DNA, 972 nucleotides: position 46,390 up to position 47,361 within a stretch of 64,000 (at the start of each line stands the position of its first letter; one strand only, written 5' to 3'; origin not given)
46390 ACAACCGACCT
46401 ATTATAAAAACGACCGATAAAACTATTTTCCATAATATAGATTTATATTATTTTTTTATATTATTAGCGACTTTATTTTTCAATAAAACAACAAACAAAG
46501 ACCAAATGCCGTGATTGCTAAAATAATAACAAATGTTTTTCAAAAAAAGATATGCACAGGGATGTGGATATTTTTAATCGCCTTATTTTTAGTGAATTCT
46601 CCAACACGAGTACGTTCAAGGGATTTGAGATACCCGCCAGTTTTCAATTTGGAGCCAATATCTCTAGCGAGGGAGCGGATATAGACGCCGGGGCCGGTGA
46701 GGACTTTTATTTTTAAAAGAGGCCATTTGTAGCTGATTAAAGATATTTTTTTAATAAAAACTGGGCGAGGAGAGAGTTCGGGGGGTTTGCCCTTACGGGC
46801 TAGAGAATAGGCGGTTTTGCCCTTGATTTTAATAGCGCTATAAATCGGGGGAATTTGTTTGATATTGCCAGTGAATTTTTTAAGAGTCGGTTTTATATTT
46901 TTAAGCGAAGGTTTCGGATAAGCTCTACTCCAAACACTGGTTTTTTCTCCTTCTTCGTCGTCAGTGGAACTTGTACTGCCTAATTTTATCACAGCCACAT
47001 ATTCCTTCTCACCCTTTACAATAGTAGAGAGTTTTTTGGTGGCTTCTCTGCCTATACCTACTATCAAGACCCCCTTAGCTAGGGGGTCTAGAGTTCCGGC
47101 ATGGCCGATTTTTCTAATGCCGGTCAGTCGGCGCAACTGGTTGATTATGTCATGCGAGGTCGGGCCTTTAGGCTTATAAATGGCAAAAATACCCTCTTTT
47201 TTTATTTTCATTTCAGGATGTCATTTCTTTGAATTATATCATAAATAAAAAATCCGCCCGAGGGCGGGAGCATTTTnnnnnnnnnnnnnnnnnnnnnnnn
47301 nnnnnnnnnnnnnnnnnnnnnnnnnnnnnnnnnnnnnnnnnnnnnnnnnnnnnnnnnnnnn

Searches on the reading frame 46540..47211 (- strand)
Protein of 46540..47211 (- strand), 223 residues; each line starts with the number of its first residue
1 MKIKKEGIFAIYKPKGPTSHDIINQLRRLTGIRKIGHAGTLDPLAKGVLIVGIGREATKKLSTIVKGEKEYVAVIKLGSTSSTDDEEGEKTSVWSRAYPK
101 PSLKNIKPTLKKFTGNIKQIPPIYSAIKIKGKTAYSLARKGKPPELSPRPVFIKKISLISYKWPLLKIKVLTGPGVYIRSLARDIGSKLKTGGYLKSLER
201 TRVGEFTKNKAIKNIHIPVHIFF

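Call 58: search_protein_families(library=pfam, proteins=[window:46540-47211:-], max_evalue=0.01)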
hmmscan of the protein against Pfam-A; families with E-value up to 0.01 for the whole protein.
window:46540-47211:- (223 aa): 3 families
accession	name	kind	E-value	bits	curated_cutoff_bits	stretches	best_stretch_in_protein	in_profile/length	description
PF01509.24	TruB_N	-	2.2e-46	158.4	27.3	1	27-178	1-149/149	TruB family pseudouridylate synthase (N terminal domain)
PF16198.10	TruB_C_2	-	3.4e-07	30.7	29.3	1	179-212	1-34/66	tRNA pseudouridylate synthase B C-terminal domain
PF00849.27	PseudoU_synth_2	-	0.0011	19.7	26.8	1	12-136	6-132/152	RNA pseudouridylate synthase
